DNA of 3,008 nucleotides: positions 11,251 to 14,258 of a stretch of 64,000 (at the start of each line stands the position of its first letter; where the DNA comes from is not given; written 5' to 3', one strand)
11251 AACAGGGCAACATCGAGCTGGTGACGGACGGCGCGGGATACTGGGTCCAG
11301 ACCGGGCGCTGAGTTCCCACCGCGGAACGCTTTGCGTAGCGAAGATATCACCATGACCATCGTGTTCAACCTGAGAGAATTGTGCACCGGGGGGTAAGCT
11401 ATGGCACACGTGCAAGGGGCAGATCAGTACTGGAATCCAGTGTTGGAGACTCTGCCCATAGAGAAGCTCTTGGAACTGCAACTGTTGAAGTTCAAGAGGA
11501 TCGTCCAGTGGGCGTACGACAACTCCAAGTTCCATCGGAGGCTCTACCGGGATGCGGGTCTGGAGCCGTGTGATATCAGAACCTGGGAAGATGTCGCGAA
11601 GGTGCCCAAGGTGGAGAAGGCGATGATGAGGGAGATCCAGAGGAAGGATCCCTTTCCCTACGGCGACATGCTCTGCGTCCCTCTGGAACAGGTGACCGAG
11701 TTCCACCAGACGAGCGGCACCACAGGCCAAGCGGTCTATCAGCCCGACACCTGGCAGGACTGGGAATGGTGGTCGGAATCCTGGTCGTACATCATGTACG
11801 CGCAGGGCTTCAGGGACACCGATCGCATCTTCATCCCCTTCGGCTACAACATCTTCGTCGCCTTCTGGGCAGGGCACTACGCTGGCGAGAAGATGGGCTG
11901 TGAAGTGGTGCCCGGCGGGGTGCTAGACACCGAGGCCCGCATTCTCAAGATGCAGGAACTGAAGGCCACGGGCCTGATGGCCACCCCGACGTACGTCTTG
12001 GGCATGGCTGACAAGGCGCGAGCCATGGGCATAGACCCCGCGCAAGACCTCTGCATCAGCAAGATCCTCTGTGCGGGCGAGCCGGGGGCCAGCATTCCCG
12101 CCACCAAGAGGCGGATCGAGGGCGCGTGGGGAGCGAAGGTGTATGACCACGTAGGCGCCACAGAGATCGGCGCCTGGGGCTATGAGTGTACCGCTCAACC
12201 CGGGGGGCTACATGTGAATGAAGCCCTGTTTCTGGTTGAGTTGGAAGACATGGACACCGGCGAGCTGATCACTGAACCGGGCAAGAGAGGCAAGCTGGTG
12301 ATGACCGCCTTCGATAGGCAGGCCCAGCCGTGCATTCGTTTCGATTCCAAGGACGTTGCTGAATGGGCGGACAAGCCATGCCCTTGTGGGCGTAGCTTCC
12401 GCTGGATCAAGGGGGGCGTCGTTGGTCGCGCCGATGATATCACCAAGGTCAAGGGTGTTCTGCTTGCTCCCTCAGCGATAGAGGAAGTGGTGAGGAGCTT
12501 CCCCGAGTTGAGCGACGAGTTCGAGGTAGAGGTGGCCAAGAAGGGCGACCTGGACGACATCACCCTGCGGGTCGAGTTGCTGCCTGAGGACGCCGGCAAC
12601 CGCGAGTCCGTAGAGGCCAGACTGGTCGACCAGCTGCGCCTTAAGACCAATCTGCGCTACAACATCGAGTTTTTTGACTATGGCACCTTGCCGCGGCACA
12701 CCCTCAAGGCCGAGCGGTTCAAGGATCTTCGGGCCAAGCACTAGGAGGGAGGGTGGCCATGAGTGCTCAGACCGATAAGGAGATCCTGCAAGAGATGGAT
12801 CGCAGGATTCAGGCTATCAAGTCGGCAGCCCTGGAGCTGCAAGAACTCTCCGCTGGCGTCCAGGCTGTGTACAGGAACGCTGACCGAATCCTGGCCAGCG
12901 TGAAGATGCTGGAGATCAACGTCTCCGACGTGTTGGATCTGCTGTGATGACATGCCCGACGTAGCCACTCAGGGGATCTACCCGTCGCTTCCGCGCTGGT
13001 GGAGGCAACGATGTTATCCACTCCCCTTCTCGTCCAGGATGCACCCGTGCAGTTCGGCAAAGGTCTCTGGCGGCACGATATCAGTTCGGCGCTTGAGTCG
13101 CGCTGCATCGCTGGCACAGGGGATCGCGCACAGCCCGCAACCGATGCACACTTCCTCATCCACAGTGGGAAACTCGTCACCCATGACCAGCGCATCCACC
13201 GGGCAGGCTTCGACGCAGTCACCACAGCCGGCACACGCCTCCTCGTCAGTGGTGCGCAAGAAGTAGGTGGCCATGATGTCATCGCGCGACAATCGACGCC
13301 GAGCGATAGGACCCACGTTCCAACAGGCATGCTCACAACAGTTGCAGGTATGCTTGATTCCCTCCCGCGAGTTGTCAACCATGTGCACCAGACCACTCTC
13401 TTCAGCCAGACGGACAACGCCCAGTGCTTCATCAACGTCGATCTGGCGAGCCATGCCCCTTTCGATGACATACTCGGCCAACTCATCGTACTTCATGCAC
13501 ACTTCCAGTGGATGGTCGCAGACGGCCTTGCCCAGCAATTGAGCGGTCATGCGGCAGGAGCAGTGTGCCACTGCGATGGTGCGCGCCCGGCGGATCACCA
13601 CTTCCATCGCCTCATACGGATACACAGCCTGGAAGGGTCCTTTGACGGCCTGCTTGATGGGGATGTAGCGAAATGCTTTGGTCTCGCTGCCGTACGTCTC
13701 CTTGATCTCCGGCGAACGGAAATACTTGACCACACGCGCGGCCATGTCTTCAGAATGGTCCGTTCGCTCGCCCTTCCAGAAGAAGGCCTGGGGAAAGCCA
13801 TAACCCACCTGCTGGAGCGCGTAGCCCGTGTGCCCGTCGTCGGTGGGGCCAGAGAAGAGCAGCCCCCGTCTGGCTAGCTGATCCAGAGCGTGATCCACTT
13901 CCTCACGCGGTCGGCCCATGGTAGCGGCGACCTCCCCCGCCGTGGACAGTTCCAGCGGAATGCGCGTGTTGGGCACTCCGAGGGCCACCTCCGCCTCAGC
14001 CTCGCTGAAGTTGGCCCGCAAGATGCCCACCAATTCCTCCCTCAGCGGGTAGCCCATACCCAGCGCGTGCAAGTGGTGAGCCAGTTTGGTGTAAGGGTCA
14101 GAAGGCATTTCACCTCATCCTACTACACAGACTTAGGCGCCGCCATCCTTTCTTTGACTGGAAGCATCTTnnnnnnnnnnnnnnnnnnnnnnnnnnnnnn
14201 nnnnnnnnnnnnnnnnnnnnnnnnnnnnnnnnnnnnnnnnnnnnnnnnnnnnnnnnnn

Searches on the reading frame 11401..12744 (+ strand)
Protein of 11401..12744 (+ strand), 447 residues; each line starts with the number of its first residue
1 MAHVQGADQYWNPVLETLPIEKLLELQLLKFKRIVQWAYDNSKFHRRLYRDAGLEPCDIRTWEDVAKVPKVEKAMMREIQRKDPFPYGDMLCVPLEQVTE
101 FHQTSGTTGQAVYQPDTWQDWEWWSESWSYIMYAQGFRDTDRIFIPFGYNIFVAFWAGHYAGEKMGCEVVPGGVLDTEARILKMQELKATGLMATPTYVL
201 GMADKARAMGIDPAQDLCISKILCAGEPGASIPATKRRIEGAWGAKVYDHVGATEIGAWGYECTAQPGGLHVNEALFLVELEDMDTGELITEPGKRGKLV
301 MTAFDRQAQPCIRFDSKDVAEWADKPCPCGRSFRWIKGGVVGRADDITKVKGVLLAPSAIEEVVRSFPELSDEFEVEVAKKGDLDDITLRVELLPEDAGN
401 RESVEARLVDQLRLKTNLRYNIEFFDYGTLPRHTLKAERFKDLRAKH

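Call 23: search_protein_families(library=pfam, proteins=[window:11401-12744:+], max_evalue=0.0001)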
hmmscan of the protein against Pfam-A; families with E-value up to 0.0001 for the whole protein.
window:11401-12744:+ (447 aa): 1 family
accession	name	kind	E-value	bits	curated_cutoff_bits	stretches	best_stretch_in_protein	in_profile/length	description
PF14535.12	AMP-binding_C_2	-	2.4e-15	57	25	1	352-444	1-96/96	AMP-binding enzyme C-terminal domain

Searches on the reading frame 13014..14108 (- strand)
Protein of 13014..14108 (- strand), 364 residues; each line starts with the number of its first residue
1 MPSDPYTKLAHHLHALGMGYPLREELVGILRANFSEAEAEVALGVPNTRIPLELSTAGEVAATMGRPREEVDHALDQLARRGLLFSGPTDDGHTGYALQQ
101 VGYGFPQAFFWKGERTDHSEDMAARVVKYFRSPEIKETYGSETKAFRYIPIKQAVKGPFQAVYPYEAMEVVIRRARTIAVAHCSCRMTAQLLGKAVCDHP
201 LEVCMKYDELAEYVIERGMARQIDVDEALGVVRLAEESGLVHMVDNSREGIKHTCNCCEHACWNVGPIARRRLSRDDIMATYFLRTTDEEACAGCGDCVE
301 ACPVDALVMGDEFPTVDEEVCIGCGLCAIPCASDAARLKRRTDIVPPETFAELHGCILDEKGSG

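Call 23: search_protein_families(library=pfam, proteins=[window:13014-14108:-], max_evalue=0.0001)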
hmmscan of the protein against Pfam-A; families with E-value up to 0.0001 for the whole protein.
window:13014-14108:- (364 aa): 7 families
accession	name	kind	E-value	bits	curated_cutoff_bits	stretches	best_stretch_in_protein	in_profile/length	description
PF12837.12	Fer4_6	-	1.1e-09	38.2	25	1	288-307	5-24/24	4Fe-4S binding domain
PF00037.32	Fer4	-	4.3e-08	33.1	21.1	1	288-307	4-23/24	4Fe-4S binding domain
PF14697.11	Fer4_21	-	1.3e-07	32.1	35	1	288-332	4-52/59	4Fe-4S dicluster domain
PF12838.12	Fer4_7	-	1.5e-07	32.2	27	1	292-335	2-52/52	4Fe-4S dicluster domain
PF13187.11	Fer4_9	-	1.7e-06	28.3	27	1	291-335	1-51/52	4Fe-4S dicluster domain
PF13237.11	Fer4_10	-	6.9e-06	26.3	25.5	1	288-331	5-52/53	4Fe-4S dicluster domain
PF12797.12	Fer4_2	-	1.2e-05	25.4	24.5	0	287-304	5-22/22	4Fe-4S binding domain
